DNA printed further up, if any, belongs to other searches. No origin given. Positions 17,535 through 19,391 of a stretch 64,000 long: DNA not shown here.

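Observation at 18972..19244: Secretin with a C-terminal TonB_C-like domain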

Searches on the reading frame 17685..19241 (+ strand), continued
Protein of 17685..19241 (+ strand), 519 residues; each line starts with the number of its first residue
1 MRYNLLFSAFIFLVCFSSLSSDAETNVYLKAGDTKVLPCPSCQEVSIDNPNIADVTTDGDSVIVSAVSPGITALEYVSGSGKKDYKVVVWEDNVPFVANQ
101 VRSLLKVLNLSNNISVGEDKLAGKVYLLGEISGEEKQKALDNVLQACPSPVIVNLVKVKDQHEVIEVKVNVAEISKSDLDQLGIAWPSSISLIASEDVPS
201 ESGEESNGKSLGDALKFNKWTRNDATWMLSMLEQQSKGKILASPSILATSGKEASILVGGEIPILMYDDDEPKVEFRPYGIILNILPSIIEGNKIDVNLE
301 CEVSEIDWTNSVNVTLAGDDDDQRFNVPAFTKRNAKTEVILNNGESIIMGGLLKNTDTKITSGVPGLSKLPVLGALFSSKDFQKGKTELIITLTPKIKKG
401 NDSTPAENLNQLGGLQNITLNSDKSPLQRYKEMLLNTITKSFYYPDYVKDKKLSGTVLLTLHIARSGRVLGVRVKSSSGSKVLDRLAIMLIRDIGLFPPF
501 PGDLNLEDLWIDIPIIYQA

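Call 42: fold_search(model_id=the predicted structure, library=pdb)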
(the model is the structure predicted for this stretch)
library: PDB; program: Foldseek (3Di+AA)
matches with E <= 10: 779; with E <= 0.001: 43
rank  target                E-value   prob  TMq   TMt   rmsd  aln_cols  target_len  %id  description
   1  9wfd_A                5.7e-19  1.00  0.31  0.37  28.3       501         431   18  Cryo-EM structure of the Type II secretion system protein from Acidithiobacillus caldus (released 2025-11-19)
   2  8jvb_A                7.5e-13  1.00  0.32  0.43  28.0       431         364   16  Cryo-EM structure of the Type II secretion system protein from Acidithiobacillus caldus (released 2024-07-03)
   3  5w68_A                3.7e-10  1.00  0.23  0.33  24.1       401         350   18  Type II secretin from Enteropathogenic Escherichia coli - GspD (released 2017-11-15)
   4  9u5s_A                1.0e-09  1.00  0.22  0.24  28.4       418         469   13  The structure of the BfpBG complex in the T4bP system (released 2025-11-05)
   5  5zdh_A                1.5e-09  1.00  0.23  0.24  24.4       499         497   17  CryoEM structure of ETEC Pilotin-Secretin AspS-GspD complex (released 2018-04-18)
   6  6i1x_A                1.5e-09  1.00  0.21  0.22  22.1       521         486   14  Aeromonas hydrophila ExeD (released 2019-04-10)
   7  6hcg_A                2.2e-09  1.00  0.21  0.19  27.4       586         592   15  Klebsiella pneumoniae type II secretion system outer membrane complex. PulD, PulS and PulC HR domain. (released 2019-11-27)
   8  9k8v_A                2.7e-09  1.00  0.23  0.31  26.0       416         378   18  Cryo-EM structure of the Type II secretion system protein from Vibrio cholerae (released 2025-10-29)
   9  6w6m_A                6.3e-09  1.00  0.23  0.28  26.5       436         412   14  Single particle cryoEM structure of V. cholerae Type IV competence pilus secretin PilQ (released 2020-10-14)
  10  5wq8_A                1.1e-08  1.00  0.24  0.25  23.5       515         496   14  CryoEM structure of type II secretion system secretin GspD in Vibrio cholerae (released 2016-12-28)
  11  8co1_A1               1.5e-08  1.00  0.22  0.19  21.4       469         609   14  Type II Secretion System (released 2024-04-10)
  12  5wq7_A                1.6e-08  1.00  0.23  0.25  23.1       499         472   14  CryoEM structure of type II secretion system secretin GspD in E.coli K12 (released 2016-12-28)
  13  6q14_B                1.7e-08  1.00  0.21  0.22  25.6       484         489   12  Structure of the Salmonella SPI-1 injectisome NC-base (released 2019-10-23)
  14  6q14_A                2.2e-08  1.00  0.21  0.23  25.7       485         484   12  Structure of the Salmonella SPI-1 injectisome NC-base (released 2019-10-23)
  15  6pee_A                3.0e-08  1.00  0.21  0.30  25.7       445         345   12  InvG secretin domain beta-barrel from Salmonella SPI-1 injectisome NC-base (released 2019-10-23)
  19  6ve2_A                1.1e-07  1.00  0.23  0.35  19.9       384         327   14  Tetradecameric PilQ bound by TsaP heptamer from Pseudomonas aeruginosa (released 2020-12-23)
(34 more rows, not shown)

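Call 52: search_protein_families(library=pfam, proteins=[L027:14277-16049:+, L061:6251-7450:-, L043:20897-21565:+, L016:19635-20951:+, L043:17868-18716:+, L025:4581-6719:+, L002:43-1035:+, L002:2231-2812:-, L015:1308-2615:+, L069:5047-5475:+], max_evalue=0.01)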
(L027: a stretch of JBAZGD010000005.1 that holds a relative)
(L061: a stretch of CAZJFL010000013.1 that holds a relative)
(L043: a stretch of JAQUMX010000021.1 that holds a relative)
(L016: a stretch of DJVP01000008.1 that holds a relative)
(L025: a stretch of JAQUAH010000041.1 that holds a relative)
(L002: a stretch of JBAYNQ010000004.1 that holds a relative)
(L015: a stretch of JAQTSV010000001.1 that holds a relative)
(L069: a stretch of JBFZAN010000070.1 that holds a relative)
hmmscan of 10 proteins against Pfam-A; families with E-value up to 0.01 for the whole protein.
L027:14277-16049:+ (591 aa): 2 families
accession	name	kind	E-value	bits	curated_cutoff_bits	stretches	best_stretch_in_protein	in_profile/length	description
PF13592.12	HTH_33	-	0.00069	19.6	25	1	27-63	7-43/60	Winged helix-turn helix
PF01498.24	HTH_Tnp_Tc3_2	-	0.003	18.2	31.5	1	15-62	4-50/72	Transposase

L061:6251-7450:- (400 aa): 2 families
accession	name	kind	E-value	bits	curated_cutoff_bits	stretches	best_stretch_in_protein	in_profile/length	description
PF08495.15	FIST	-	8.6e-39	133.8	23.2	1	38-231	1-189/189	FIST N domain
PF10442.14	FIST_C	-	6.2e-27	94.7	28.5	1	233-374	1-131/131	FIST C domain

L043:20897-21565:+ (223 aa): 0 families

L016:19635-20951:+ (439 aa): 1 family
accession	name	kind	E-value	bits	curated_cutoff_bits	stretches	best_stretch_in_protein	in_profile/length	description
PF13400.11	Tad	-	0.0018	19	22.3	1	14-60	1-46/47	Putative Flp pilus-assembly TadE/G-like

L043:17868-18716:+ (283 aa): 1 family
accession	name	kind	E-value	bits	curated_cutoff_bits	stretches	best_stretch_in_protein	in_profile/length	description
PF00482.28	T2SSF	-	2.1e-17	63.7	25.2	1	119-240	5-123/125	Type II secretion system (T2SS), protein F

L025:4581-6719:+ (713 aa): 9 families
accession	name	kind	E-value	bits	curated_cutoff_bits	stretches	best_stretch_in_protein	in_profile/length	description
PF13181.12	TPR_8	-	2.3e-12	46.4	25.7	1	660-692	1-33/34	Tetratricopeptide repeat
PF07719.23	TPR_2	-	6.1e-10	38.9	27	1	660-691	1-32/34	Tetratricopeptide repeat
PF00515.34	TPR_1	-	2.8e-08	33.7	27.8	1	660-690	1-31/34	Tetratricopeptide repeat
PF13428.12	TPR_14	-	4.6e-08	33.4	23.5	1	662-698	3-39/44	Tetratricopeptide repeat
PF14559.12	TPR_19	-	6.8e-08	33.2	25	1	645-697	10-62/68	Tetratricopeptide repeat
PF13431.12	TPR_17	-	1.2e-07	31.9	24.4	1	650-680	3-33/34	Tetratricopeptide repeat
PF13414.12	TPR_11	-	5e-07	29.7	26.8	1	645-672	13-40/42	TPR repeat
PF13424.12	TPR_12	-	1.2e-05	25.9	30.1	1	659-689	44-74/77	Tetratricopeptide repeat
PF13174.12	TPR_6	-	0.0045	18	26.3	0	662-687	2-27/33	Tetratricopeptide repeat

L002:43-1035:+ (331 aa): 3 families
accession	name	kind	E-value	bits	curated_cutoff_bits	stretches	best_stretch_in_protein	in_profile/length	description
PF01595.25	CNNM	-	4.4e-16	59.5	28.4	1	2-93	89-181/181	Cyclin M transmembrane N-terminal domain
PF00571.33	CBS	-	2.6e-13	50.5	24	2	174-223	7-56/57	CBS domain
PF03471.22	CorC_HlyC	-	2.8e-11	43.7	27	1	239-327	2-80/81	Transporter associated domain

L002:2231-2812:- (194 aa): 2 families
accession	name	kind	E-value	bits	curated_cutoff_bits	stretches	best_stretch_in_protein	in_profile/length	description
PF08745.17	PIN_5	-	1.8e-51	174.9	27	1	6-191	2-200/205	PINc domain ribonuclease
PF16289.11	PIN_12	-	0.00019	22.3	32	0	6-56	1-46/172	PIN domain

L015:1308-2615:+ (436 aa): 2 families
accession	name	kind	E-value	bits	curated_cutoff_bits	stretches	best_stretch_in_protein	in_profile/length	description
PF00749.27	tRNA-synt_1c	-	2.1e-89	300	23.4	2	99-268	142-314/314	tRNA synthetases class I (E and Q), catalytic domain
PF19269.4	Anticodon_2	-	4.5e-29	102.1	23.6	1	293-427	9-141/141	Anticodon binding domain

L069:5047-5475:+ (143 aa): 0 families

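Call 56: list_cluster_members(proteins=[P0001, P0002, P0003, P0010, P0015, P0023, P0033, P0036, P0126, P0226])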
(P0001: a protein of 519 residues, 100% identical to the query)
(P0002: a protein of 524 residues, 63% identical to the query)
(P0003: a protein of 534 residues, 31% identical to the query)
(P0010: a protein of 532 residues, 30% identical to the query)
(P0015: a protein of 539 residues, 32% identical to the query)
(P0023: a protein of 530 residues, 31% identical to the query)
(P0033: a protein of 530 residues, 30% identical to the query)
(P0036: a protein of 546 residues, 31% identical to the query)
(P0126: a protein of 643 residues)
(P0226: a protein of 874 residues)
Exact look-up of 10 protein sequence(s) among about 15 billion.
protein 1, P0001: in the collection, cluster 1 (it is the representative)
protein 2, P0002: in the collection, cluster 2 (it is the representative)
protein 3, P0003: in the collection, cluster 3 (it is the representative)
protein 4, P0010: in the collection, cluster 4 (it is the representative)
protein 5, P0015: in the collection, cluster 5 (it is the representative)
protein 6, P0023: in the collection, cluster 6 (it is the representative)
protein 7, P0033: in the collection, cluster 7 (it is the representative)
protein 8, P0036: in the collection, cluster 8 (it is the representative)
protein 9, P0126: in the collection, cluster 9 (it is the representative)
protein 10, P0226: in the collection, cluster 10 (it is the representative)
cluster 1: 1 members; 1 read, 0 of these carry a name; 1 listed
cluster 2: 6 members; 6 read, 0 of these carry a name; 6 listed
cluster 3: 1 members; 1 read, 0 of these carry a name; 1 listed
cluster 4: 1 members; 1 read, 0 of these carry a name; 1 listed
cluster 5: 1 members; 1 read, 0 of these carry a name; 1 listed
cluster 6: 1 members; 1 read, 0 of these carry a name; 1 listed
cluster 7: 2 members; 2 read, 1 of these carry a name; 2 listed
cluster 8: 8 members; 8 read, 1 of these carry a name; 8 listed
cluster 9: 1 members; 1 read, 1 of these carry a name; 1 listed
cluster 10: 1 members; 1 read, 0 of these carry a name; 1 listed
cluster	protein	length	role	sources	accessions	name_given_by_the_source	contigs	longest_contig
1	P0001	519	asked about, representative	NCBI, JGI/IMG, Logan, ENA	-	-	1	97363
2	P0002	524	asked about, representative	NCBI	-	-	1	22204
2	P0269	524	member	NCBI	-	-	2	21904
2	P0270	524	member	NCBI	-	-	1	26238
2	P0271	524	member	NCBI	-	-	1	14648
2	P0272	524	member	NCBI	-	-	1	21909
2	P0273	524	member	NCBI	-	-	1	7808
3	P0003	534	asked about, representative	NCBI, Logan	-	-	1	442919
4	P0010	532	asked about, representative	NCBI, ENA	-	-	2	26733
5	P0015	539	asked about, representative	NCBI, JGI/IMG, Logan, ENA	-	-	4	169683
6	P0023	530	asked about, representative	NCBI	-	-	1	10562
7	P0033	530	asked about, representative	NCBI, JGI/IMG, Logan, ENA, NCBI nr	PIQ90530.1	MAG: hypothetical protein COV71_04025 [Candidatus Omnitrophica bacterium ...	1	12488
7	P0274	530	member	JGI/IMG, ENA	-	-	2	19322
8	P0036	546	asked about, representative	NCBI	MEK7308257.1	MAG: TonB family protein [Nitrospirota bacterium]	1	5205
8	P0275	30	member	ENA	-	-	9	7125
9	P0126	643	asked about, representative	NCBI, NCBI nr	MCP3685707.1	MAG: TonB family protein [bacterium] | TonB family protein [bacterium]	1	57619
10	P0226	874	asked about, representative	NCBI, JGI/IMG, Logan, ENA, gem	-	-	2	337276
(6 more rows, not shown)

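Call 57: find_encoding_contigs(protein=P0001, flank=3000, max_places=2)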
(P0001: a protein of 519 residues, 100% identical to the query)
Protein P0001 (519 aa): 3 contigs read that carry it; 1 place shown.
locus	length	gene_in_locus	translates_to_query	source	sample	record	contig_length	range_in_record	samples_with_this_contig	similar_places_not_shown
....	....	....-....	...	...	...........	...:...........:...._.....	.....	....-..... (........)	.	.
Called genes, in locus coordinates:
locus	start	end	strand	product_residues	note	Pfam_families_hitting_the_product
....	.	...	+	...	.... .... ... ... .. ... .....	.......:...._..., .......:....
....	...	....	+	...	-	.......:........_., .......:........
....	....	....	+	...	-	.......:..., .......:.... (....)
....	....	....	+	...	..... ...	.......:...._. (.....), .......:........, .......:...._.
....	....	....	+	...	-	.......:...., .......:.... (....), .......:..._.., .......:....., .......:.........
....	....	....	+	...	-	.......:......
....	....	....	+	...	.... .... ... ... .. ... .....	-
